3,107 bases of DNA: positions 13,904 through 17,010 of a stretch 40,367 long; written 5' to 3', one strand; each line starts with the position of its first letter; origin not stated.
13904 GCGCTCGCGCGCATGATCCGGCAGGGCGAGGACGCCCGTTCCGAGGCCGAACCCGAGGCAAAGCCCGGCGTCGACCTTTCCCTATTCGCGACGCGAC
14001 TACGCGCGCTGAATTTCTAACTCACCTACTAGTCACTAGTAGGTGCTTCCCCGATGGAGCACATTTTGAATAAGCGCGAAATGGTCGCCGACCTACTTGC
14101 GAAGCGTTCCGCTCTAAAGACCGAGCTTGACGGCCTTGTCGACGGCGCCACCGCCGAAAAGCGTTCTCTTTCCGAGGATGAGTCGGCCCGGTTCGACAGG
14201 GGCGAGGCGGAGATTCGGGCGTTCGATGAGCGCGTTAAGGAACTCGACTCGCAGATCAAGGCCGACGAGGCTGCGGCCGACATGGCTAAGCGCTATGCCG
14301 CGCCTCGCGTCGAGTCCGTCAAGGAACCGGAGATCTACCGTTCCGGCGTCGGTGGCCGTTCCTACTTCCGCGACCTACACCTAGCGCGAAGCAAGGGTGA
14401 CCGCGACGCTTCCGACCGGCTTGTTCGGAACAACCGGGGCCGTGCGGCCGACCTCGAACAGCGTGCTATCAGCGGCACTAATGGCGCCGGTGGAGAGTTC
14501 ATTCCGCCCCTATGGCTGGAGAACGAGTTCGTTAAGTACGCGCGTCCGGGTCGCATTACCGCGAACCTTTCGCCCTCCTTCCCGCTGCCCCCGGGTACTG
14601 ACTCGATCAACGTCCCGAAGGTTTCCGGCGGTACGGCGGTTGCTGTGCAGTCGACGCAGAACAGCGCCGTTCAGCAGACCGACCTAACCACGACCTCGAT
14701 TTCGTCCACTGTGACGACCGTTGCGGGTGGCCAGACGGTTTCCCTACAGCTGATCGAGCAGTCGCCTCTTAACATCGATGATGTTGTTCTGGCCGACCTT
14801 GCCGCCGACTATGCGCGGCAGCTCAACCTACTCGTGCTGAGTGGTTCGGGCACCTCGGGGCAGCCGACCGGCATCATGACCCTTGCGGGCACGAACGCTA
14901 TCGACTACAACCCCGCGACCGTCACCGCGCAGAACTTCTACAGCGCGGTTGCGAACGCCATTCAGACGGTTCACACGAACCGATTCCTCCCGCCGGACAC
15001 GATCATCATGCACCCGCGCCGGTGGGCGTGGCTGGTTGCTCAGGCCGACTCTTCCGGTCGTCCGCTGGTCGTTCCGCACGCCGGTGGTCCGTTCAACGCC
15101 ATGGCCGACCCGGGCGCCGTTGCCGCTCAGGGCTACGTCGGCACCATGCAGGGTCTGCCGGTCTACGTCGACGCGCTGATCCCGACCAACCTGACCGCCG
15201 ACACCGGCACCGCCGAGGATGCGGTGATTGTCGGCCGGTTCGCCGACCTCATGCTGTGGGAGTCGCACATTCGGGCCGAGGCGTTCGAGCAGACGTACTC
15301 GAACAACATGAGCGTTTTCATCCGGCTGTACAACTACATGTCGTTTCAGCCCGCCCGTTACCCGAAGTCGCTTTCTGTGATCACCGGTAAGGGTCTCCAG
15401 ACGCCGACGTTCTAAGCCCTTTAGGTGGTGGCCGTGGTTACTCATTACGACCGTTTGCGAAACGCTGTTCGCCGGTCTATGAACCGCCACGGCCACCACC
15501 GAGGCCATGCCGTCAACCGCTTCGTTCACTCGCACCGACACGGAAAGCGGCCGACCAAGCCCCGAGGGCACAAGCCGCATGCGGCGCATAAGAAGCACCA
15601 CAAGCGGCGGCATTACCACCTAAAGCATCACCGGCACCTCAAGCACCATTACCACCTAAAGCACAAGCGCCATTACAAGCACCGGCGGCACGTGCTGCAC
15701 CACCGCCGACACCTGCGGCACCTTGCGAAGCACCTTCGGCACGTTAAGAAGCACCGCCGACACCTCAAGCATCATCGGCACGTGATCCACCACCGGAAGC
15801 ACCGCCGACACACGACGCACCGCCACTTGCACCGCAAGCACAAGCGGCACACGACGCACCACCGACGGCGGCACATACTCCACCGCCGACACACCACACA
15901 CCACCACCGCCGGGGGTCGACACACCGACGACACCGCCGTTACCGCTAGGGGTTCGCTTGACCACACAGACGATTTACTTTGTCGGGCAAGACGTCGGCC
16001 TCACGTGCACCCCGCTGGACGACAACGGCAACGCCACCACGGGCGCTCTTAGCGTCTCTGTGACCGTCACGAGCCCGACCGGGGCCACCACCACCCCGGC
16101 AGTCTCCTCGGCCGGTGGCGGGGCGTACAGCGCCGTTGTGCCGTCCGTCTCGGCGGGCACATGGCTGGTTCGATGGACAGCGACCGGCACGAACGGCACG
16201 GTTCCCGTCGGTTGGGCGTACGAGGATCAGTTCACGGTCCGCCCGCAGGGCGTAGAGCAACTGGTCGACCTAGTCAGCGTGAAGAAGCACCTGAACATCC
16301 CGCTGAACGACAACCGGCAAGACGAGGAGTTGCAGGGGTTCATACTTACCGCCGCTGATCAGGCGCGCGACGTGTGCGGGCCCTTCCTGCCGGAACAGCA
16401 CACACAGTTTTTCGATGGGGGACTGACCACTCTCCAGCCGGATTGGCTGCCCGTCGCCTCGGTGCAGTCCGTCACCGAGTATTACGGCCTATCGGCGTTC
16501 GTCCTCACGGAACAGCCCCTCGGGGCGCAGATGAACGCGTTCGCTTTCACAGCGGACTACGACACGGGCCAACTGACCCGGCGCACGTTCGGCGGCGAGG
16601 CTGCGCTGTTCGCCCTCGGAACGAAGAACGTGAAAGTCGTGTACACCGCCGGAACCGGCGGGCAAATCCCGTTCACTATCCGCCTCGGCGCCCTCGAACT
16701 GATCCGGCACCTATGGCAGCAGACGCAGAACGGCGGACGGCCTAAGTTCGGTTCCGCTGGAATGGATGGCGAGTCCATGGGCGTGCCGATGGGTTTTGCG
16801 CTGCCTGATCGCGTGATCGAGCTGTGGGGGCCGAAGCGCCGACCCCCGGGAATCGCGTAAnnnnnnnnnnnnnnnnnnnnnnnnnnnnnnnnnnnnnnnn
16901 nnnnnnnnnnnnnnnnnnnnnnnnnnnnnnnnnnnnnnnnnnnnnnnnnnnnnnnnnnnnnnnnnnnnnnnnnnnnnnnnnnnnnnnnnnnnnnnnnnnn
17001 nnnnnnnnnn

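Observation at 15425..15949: Protamine-like ORF that is 66% His, Arg and Lys, between the capsid and connector genes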

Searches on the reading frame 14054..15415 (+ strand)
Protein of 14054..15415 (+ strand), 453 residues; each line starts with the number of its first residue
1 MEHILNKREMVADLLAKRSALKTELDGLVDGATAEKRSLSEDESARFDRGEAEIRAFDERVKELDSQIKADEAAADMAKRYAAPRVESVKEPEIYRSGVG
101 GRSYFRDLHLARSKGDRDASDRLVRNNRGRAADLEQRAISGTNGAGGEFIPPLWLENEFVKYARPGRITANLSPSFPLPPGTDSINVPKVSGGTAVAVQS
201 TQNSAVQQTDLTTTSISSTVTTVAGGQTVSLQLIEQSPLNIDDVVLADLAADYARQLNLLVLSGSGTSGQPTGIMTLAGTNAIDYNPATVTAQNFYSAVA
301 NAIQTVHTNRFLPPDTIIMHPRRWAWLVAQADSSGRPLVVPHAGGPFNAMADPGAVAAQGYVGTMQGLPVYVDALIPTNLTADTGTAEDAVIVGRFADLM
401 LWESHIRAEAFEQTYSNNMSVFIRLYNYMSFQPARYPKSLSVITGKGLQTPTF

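Call 6: search_protein_families(library=pfam, proteins=[window:14054-15415:+], max_evalue=0.01)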
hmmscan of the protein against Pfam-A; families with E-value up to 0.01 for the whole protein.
window:14054-15415:+ (453 aa): 3 families
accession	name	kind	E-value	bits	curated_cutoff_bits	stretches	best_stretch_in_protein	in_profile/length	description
PF05065.19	Phage_capsid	-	2.7e-23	83.2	24.2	1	170-418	24-252/280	Phage capsid family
PF25209.1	Phage_capsid_4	-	1.7e-06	29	27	1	186-395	41-217/262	Phage capsid protein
PF04454.18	Linocin_M18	-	0.00022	21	24.3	1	236-338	94-192/253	Encapsulating protein for peroxidase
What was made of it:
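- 14054..15415 (+): Major capsid protein (HK97 fold with N-terminal acidic delta/scaffold domain); upstream neighbour. Pfam PF05065, E 2.7e-23 (call 6).
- Checked: The HK97-type major capsid protein is at 14054-15415 (Pfam PF05065, call 6).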

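Call 7: search_dna_similar(query=window:14054-15415:+, collection=phages, mode=protein, max_rows=30)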
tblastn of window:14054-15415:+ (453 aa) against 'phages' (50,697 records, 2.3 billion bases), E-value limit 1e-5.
Records with a match: 61; places in all: 61; records where one place covers at least 80% of the query: 59.
Best place of each record, by identity: <60% 61.
By first word of the organism name: Mycobacterium 61.
By host as written in the record: Mycobacterium smegmatis mc2 155 45; Mycobacterium smegmatis mc#155 8; Mycobacterium abscessus GD43A 1; Mycobacterium abscessus T37 1; Mycobacterium smegmatis mc(2)155 1; Mycobacterium smegmatis mc2155 1; - 1; Mycolicibacterium septicum 1; and 2 more.
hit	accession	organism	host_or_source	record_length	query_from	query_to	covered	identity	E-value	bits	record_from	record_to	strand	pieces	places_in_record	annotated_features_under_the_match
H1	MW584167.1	Mycobacterium phage prophiGD43A-5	Mycobacterium abscessus GD43A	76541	14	453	97%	45.4%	1e-92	312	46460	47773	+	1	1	84: major capsid protein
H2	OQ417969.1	Mycobacterium phage prophiT37-1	Mycobacterium abscessus T37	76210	9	453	98%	44.6%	2e-94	317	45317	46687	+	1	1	77: major capsid protein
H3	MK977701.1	Mycobacterium phage Cracklewink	Mycobacterium smegmatis mc#155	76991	9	453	98%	43.3%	2e-90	306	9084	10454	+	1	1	13: major capsid protein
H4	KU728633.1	Mycobacterium phage Bipper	Mycobacterium smegmatis mc2 155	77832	9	453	98%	43.3%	2e-90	306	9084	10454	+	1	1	13: major capsid protein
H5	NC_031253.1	Mycobacterium phage Bipper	Mycobacterium smegmatis mc2 155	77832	9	453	98%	43.3%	2e-90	306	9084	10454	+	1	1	13: major head protein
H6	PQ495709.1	Mycobacterium phage Nadezda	Mycobacterium smegmatis mc(2)155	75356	9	453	98%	43.1%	5e-91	307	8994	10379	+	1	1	major head protein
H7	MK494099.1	Mycobacterium phage Typha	Mycobacterium smegmatis mc#155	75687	9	453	98%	43.1%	5e-91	307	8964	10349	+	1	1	13: major capsid protein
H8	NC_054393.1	Mycobacterium phage Typha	Mycobacterium smegmatis mc#155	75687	9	453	98%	43.1%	5e-91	307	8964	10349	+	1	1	13: major head protein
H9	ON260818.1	Mycobacterium phage Hilltopfarm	Mycobacterium smegmatis mc#155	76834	9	453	98%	43.1%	5e-91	307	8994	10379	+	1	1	13: major capsid protein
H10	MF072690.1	Mycobacterium phage Porcelain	Mycobacterium smegmatis mc2 155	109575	2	453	100%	41.4%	9e-90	304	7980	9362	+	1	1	major capsid protein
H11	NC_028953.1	Mycobacterium phage MiaZeal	Mycobacterium smegmatis mc2 155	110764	2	453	100%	41.4%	9e-90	304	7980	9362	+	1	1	14: major head protein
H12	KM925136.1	Mycobacterium phage MiaZeal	Mycobacterium smegmatis mc2 155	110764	2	453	100%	41.4%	9e-90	304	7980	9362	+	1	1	14: major capsid protein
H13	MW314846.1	Mycobacterium phage KashFlow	Mycobacterium smegmatis mc#155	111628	2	453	100%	41.4%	9e-90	304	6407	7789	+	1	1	8: major capsid protein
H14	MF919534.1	Mycobacterium phage Superphikiman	Mycobacterium smegmatis mc2 155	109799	2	453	100%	41.2%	5e-89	301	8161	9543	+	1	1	major capsid protein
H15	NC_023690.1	Mycobacterium phage Courthouse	Mycobacterium smegmatis mc2 155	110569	2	453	100%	41.2%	5e-89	301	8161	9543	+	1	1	14: major head protein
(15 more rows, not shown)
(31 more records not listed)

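Call 9: get_annotated_region(hit=H1, flank=3000)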
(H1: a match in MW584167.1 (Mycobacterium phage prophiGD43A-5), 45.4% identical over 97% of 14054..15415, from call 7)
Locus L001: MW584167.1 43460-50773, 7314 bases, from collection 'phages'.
description: Mycobacterium phage prophiGD43A-5, complete genome.
organism: Mycobacterium phage prophiGD43A-5 (NCBI taxid 2813264)
taxonomy: Viruses; Duplodnaviria; Heunggongvirae; Uroviricota; Caudoviricetes
host: Mycobacterium abscessus GD43A; source: -; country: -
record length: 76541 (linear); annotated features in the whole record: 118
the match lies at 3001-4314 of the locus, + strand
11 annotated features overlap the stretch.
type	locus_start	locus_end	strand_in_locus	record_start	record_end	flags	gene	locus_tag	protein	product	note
CDS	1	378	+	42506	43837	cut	81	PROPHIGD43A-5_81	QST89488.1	terminase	-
CDS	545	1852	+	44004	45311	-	82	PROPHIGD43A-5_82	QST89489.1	portal protein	-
CDS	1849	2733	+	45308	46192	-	83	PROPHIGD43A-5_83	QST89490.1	capsid maturation protease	-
CDS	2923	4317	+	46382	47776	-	84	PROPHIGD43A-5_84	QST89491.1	major capsid protein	-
CDS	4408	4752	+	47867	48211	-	85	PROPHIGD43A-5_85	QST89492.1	hypothetical protein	-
CDS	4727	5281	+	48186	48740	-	86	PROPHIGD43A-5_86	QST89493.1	head-to-tail adaptor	-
CDS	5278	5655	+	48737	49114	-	87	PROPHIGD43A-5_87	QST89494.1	head-to-tail stopper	-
CDS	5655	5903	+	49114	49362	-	88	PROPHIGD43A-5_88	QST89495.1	hypothetical protein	-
CDS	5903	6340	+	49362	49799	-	89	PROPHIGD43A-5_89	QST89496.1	tail terminator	-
CDS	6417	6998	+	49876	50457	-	90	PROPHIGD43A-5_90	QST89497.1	major tail protein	-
CDS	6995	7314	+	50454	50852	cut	91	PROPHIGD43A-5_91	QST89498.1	tail assembly chaperone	-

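Call 10: get_annotated_region(hit=H3, flank=3000)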
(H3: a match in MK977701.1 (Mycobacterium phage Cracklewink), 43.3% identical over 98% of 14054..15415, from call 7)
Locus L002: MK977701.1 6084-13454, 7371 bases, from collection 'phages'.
description: Mycobacterium phage Cracklewink, complete genome.
organism: Mycobacterium phage Cracklewink (NCBI taxid 2588510)
taxonomy: Viruses; Duplodnaviria; Heunggongvirae; Uroviricota; Caudoviricetes; Bippervirus
host: Mycobacterium smegmatis mc#155; source: -; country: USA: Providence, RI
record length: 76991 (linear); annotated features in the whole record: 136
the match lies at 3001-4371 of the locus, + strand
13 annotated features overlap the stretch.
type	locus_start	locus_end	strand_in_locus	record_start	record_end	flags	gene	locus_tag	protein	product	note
CDS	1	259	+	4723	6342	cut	9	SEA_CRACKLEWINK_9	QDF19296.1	terminase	-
CDS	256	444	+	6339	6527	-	10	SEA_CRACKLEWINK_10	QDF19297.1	hypothetical protein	-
CDS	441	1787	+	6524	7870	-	11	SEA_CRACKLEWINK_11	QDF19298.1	portal protein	-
CDS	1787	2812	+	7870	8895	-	12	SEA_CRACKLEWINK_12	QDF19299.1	capsid maturation protease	-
CDS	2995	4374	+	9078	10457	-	13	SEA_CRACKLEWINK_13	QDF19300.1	major capsid protein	-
CDS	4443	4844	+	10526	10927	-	14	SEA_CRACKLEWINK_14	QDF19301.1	hypothetical protein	-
CDS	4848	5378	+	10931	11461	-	15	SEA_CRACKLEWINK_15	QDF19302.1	head-to-tail adaptor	-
CDS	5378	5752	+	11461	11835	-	16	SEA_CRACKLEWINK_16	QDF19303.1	head-to-tail stopper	-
CDS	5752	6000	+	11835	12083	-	17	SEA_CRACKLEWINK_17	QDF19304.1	hypothetical protein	-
CDS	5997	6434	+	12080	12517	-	18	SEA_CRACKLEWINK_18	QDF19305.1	tail terminator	-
CDS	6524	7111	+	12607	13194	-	19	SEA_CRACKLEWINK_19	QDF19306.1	major tail protein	-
CDS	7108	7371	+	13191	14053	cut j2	21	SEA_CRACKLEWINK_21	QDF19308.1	tail assembly chaperone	-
CDS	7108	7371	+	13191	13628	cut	20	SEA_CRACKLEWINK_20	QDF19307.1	tail assembly chaperone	-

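Call 11: get_annotated_region(hit=H11, flank=3000)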
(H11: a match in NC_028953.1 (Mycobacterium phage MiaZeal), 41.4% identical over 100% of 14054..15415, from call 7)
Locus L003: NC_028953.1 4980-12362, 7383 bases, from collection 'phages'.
description: Mycobacterium phage MiaZeal, complete genome.
organism: Mycobacterium phage MiaZeal (NCBI taxid 1567005)
taxonomy: Viruses; Duplodnaviria; Heunggongvirae; Uroviricota; Caudoviricetes; Omegavirus
host: Mycobacterium smegmatis mc2 155; source: soil; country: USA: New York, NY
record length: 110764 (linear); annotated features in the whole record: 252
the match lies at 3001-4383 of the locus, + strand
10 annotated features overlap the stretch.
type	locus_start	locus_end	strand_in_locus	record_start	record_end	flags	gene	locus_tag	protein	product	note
CDS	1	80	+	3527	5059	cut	10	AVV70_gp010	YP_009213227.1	terminase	Terminase, large subunit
CDS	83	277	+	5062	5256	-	11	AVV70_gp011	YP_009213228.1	membrane protein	-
CDS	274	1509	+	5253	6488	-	12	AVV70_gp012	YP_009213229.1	portal protein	Portal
CDS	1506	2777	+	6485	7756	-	13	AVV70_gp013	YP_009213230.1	head maturation protease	Capsid Maturation Protease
CDS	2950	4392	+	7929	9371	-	14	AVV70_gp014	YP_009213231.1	major head protein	Capsid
CDS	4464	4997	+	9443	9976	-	15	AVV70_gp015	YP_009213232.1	methyltransferase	TylF O-methyltransferase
CDS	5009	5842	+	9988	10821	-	16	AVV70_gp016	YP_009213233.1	glycosyltransferase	glycosyl transferase domain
CDS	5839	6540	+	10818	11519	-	17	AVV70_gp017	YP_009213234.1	galactosyl transferase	glycosyl transferase domain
CDS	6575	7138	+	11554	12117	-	18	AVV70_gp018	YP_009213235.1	zinc-finger protease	-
CDS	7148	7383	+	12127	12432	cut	19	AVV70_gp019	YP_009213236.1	hypothetical protein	-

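Call 15: find_encoding_contigs(protein=window:14054-15415:+, flank=4000, max_places=8)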
Protein window:14054-15415:+ (453 aa): 1 contig read that carries it; 1 place shown.
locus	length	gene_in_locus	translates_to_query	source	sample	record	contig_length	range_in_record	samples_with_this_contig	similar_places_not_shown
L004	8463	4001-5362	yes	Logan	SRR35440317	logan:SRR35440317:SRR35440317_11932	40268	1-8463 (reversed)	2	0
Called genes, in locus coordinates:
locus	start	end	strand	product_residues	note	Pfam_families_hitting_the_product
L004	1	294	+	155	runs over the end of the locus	PF05119:Terminase_4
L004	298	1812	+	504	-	PF03354:TerL_ATPase, PF20441:TerL_nuclease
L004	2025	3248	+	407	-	PF04860:Phage_portal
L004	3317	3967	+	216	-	PF04586:Peptidase_S78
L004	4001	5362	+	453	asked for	PF05065:Phage_capsid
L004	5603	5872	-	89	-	-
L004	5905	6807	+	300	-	-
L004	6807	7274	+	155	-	-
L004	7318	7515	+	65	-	-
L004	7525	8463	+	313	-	?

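Call 16: find_related_loci(query=window:14054-15415:+, collection=viral_contigs, flank=4000)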
Query window:14054-15415:+ (453 aa) in viral_contigs; peptide patterns used: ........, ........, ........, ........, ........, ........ (x = any residue, [..] = any of these).
270 stretches matched a pattern; 269 encode a relative of the query (tblastn E <= 1e-3); the best 80 are kept; 80 distinct loci.
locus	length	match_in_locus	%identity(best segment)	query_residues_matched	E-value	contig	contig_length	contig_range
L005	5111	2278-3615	81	5-453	0e+0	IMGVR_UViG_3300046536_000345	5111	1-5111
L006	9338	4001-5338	81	5-453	0e+0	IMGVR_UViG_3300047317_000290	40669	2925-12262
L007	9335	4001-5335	72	5-453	0e+0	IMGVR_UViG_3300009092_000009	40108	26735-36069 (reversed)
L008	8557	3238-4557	65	8-453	0e+0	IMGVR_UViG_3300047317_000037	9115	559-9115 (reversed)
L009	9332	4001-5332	66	4-453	0e+0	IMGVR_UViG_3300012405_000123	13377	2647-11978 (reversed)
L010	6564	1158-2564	63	5-453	0e+0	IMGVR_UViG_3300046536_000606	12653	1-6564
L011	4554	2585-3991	63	5-453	0e+0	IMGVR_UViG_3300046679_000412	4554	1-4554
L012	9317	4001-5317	65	8-453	0e+0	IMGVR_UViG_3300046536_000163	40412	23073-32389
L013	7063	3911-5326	62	5-453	0e+0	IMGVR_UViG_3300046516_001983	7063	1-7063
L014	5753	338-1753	62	5-453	0e+0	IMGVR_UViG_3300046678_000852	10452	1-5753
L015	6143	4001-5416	62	5-453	0e+0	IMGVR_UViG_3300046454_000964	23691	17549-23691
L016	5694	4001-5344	63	4-453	0e+0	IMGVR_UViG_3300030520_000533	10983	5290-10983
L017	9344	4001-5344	63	4-453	0e+0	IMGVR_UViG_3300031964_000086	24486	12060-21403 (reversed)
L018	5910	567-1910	63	4-453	0e+0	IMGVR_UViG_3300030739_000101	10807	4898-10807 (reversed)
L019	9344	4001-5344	63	4-453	0e+0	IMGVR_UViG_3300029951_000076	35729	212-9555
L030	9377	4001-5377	61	2-453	5e-171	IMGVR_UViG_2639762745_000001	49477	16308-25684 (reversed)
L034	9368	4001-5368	58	5-453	4e-162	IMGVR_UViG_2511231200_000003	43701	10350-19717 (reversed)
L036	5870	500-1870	57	8-453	2e-161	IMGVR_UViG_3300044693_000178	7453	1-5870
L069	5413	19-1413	47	2-453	1e-126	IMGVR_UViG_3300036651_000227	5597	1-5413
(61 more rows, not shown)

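Call 21: search_protein_families(library=phrogs, proteins=[L034:6112-6705:+, L017:5402-5821:+, L069:1852-2487:+, L036:2709-3275:+], max_evalue=0.1)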
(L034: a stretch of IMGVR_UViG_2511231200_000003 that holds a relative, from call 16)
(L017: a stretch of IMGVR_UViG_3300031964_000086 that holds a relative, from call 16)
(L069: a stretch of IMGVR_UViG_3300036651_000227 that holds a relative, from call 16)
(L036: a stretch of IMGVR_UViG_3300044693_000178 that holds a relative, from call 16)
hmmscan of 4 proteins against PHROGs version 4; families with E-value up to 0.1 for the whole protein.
L034:6112-6705:+ (197 aa): 0 families

L017:5402-5821:+ (139 aa): 0 families

L069:1852-2487:+ (211 aa): 0 families

L036:2709-3275:+ (188 aa): 0 families

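Call 28: find_related_loci(query=window:14054-15415:+, collection=genome_contigs, flank=4000)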
Query window:14054-15415:+ (453 aa) in genome_contigs; peptide patterns used: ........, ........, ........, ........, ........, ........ (x = any residue, [..] = any of these).
220 stretches matched a pattern; 82 encode a relative of the query (tblastn E <= 1e-3); the best 80 are kept; 80 distinct loci.
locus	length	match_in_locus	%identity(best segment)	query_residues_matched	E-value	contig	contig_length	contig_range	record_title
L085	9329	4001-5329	62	8-453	2e-177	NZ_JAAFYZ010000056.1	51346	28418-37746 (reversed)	Catenulispora pinistramenti strain NL8 NODE_56, whole genome shotgun sequence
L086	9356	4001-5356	59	5-453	2e-175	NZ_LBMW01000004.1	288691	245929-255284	Streptomyces hygroscopicus strain ATCC 21589 ATCC_21589_contig_20, whole genome shotgun sequence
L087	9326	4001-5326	57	7-453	7e-168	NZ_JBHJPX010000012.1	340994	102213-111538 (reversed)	Streptomyces sp. NPDC056373 NPDC056373_T11_E1.ctg-0012, whole genome shotgun sequence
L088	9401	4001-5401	56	2-453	2e-157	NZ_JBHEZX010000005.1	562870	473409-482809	Streptacidiphilus sp. N1-1 contig5, whole genome shotgun sequence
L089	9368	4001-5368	53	2-453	4e-157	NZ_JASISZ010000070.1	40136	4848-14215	Streptomyces sp. PH10-H1 NODE_70_length_40136_cov_22.334200, whole genome shotgun sequence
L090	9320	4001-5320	55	5-453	1e-153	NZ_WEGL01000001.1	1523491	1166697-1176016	Streptomyces sp. RB17 SRB17_1, whole genome shotgun sequence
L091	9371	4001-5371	55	8-453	1e-157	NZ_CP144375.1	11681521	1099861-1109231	Kutzneria buriramensis strain DSM 45791 chromosome, complete genome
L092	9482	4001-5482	49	5-453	7e-144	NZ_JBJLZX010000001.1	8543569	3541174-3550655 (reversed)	Streptomyces sp. MMS24-I31 contig1, whole genome shotgun sequence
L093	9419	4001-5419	50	5-453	3e-142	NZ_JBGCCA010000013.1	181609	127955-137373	Streptacidiphilus sp. MAP12-33 Ga0572990_13, whole genome shotgun sequence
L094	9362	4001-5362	48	8-453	6e-137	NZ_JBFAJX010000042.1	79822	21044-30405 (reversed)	Streptomyces sp. NPDC050428 NPDC050428_128_B4.ctg-0042, whole genome shotgun sequence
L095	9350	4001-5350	48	8-453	9e-137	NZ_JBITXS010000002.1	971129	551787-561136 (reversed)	Streptomyces sp. NPDC053493 NPDC053493_401_G10.ctg-0002, whole genome shotgun sequence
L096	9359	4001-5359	48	7-453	4e-134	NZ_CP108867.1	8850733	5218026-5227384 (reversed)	Streptomyces sp. NBC_00829 chromosome, complete genome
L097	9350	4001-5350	47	8-453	4e-133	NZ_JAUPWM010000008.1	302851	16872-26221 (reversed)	Streptomyces sp. P9(2023) NODE_8_length_302851_cov_137.703234, whole genome shotgun sequence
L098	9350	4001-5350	48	7-453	1e-131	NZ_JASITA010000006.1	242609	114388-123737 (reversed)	Streptomyces sp. H27-C3 NODE_6_length_242609_cov_35.975120, whole genome shotgun sequence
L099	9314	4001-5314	50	14-453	8e-132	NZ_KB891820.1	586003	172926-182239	Streptomyces sp. HmicA12 B072DRAFT_scaffold_3.4, whole genome shotgun sequence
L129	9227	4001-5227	45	51-453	1e-100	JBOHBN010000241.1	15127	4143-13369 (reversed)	MAG: Streptosporangiales bacterium isolate H1-S_maxbin2.bin.25 k127_332299, whole genome shotgun sequence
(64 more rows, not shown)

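Call 64: search_protein_families(library=phrogs, proteins=[L034:5782-6102:+, L034:5433-5768:+, L069:1508-1837:+, L001:4408-4752:+, L002:4443-4844:+], max_evalue=0.01)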
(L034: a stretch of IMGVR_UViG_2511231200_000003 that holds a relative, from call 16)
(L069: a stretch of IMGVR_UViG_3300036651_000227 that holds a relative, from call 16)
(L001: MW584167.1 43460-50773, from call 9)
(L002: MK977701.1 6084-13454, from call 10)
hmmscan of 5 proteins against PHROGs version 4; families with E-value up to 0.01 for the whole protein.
L034:5782-6102:+ (106 aa): 0 families

L034:5433-5768:+ (111 aa): 1 family
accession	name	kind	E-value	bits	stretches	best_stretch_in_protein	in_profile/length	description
phrog_9522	-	tail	2.2e-05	24.9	1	14-107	141-236/241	major tail protein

L069:1508-1837:+ (109 aa): 0 families

L001:4408-4752:+ (114 aa): 0 families

L002:4443-4844:+ (133 aa): 0 families

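Call 66: search_protein_families(library=pfam, proteins=[L034:5782-6102:+, L034:5433-5768:+, L069:1508-1837:+, L034:6106-6705:+, L030:6098-6706:+, L005:3640-4017:+, L017:5402-5821:+], max_evalue=1)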
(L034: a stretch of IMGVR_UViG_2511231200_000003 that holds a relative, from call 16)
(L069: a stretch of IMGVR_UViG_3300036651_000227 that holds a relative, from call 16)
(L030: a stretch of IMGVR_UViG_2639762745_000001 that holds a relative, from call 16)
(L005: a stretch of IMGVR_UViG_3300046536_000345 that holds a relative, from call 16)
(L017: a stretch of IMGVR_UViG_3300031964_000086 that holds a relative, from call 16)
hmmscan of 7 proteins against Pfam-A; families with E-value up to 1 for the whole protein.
L034:5782-6102:+ (106 aa): 2 families
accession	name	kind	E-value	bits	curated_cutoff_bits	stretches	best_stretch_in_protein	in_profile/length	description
PF07730.19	HisKA_3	-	0.0018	19.2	24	1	16-52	25-60/68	Histidine kinase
PF22743.2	PspAA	-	0.14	12.9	27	1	10-55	42-87/92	PspA-Associated protein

L034:5433-5768:+ (111 aa): 1 family
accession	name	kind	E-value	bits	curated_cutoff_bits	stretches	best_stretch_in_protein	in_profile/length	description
PF07396.17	Porin_O_P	-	0.19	11.3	20.9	1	72-103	251-282/370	Phosphate-selective porin O and P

L069:1508-1837:+ (109 aa): 3 families
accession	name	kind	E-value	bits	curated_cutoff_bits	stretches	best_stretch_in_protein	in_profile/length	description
PF04902.17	Nab1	-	0.034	15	25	1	19-95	68-144/179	Conserved region in Nab1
PF20270.3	CATRA-C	-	0.072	14.2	24.6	1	18-102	18-105/137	CASPASE and TPR Repeat-Associated C-terminal domain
PF16808.10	PKcGMP_CC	-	0.14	12.2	35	1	25-35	8-18/35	Coiled-coil N-terminus of cGMP-dependent protein kinase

L034:6106-6705:+ (199 aa): 0 families

L030:6098-6706:+ (202 aa): 0 families

L005:3640-4017:+ (125 aa): 3 families
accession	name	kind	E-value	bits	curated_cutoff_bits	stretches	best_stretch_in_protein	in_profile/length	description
PF13748.11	ABC_membrane_3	-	0.11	12.3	27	1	52-97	157-201/237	ABC transporter transmembrane region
PF25483.1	DUF7906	-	0.18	12.1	27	1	32-111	34-109/215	Domain of unknown function (DUF7906)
PF11150.13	DUF2927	-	0.73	10.3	26.2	1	34-105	25-96/206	Protein of unknown function (DUF2927)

L017:5402-5821:+ (139 aa): 0 families
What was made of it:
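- On Protamine-like viral core proteins (pVII / P6.9 / protamines): The fifth, L005, had only three unrelated sub-threshold matches at E 0.11-0.73 (calls 6, 66).
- Closest known: Virus-encoded protamine-like core proteins. Different: No sequence homology was found (calls 6, 66).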

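Call 68: search_dna_similar(query=L005:3640-4014:+, collection=phages, mode=protein, max_evalue=1, max_rows=15)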
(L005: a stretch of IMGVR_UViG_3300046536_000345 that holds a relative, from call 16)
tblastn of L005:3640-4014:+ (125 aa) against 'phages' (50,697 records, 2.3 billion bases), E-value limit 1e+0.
No match.

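Call 69: search_dna_similar(query=L034:6715-7614:+, collection=phages, mode=protein, max_evalue=0.001, max_rows=15)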
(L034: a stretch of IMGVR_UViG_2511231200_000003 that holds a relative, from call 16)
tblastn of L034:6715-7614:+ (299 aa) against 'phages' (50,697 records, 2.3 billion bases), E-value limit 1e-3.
No match.

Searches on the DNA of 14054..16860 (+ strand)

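Call 5: search_dna_similar(query=window:14054-16860:+, collection=phages, mode=near, max_rows=30)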
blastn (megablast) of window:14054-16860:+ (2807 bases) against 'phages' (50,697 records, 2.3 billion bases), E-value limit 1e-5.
No match.
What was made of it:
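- Tried and rejected: Megablast of the capsid-ORF-adaptor region against GenBank phages gave no match (call 5).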
